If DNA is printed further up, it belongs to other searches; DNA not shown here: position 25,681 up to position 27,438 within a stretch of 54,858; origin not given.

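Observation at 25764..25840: C13 homopolymer splits the ATG and signal peptide from a T9SS-cargo ORF: candidate phase-variable surface protein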

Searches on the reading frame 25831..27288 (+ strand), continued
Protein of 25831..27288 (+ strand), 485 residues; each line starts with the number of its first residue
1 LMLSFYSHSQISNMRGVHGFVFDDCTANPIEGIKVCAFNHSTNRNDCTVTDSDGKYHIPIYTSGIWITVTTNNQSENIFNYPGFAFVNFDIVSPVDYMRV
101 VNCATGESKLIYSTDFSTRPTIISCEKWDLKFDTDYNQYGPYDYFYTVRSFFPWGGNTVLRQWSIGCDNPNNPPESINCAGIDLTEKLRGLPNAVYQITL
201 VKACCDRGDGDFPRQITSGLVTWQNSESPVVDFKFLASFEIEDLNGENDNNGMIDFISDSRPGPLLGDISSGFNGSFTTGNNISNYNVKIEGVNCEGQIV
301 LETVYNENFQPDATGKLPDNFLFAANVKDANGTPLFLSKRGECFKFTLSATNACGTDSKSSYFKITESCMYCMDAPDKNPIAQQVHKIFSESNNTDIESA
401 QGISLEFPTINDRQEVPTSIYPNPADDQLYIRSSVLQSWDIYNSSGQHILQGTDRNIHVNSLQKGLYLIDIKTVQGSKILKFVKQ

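Call 70: fold_search(model_id=the predicted structure, library=pdb)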
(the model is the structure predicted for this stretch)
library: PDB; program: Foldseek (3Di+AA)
matches with E <= 10: 1448; with E <= 0.001: 153
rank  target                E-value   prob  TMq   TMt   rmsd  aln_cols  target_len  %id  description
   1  5i5k_A                4.9e-08  0.99  0.13  0.06  29.9       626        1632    8  Structure of complement C5 in complex with eculizumab (released 2016-03-16)
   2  3prx_A                8.4e-08  1.00  0.15  0.06  29.5       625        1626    8  Structure of Complement C5 in Complex with CVF and SSL7 (released 2011-01-19)
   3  3pvm_A                1.3e-07  1.00  0.20  0.09  22.1       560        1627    9  Structure of Complement C5 in Complex with CVF (released 2011-01-19)
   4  5a42                  1.4e-07  0.99  0.15  0.06  27.6       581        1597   10  Cryo-EM single particle 3D reconstruction of the native conformation of E. coli alpha-2-macroglobulin (ECAM) (released 2015-07-29)
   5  6h04_A                1.5e-07  1.00  0.16  0.08  21.4       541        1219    8  Closed conformation of the Membrane Attack Complex (released 2018-12-19)
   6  5i5k_B                1.6e-07  1.00  0.21  0.09  20.8       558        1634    9  Structure of complement C5 in complex with eculizumab (released 2016-03-16)
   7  9u61_C                1.6e-07  1.00  0.16  0.13  22.2       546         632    7  CP/MBL pathways C3 convertase C4b2a and C3 complex (released 2026-01-14)
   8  9x1i_A                1.6e-07  1.00  0.16  0.09  31.9       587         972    9  Structure of endo-beta-N-acetylglucosaminidase HS (released 2026-03-18)
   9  2jll                  1.9e-07  1.00  0.18  0.21  20.0       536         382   10  Crystal structure of NCAM2 IgIV-FN3II (released 2009-11-17)
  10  7b2m_A                1.9e-07  1.00  0.21  0.17  21.8       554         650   10  Cryo-EM structure of complement C4b in complex with nanobody E3 (released 2022-03-02)
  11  7ad6_B                2.6e-07  1.00  0.16  0.12  22.9       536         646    7  Crystal structure of human complement C5 in complex with the K92 bovine knob domain peptide. (released 2021-03-10)
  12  3l5h_A                2.6e-07  0.99  0.14  0.12  20.7       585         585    9  Crystal structure of the full ectodomain of human gp130: New insights into the molecular assembly of receptor complexe (released 2010-05-19)
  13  3km9_A                3.4e-07  1.00  0.23  0.10  21.7       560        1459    9  Structure of complement C5 in complex with the C-terminal beta-grasp domain of SSL7 (released 2009-12-01)
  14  8ovb_A                3.6e-07  1.00  0.17  0.14  22.4       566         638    7  Human Complement C3b in complex with Trypanosoma brucei ISG65. (released 2024-02-14)
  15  7nyc_A                3.6e-07  1.00  0.18  0.09  31.3       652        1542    8  cryoEM structure of 3C9-sMAC (released 2021-10-06)
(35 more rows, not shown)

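Call 72: search_protein_families(library=ncbifam, proteins=[window:25831-27285:+], max_evalue=0.001)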
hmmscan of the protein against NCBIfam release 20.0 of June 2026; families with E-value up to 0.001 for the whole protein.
window:25831-27285:+ (485 aa): 2 families
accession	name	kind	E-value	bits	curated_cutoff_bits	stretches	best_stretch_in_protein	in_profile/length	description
TIGR04183.1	Por_Secre_tail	domain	9.4e-11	41.6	23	1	420-485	1-72/72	T9SS type A sorting domain-containing protein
NF038113.1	T9SSA_dep_M36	equivalog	0.00032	19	885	1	413-479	788-863/869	T9SS-dependent M36 family metallopeptidase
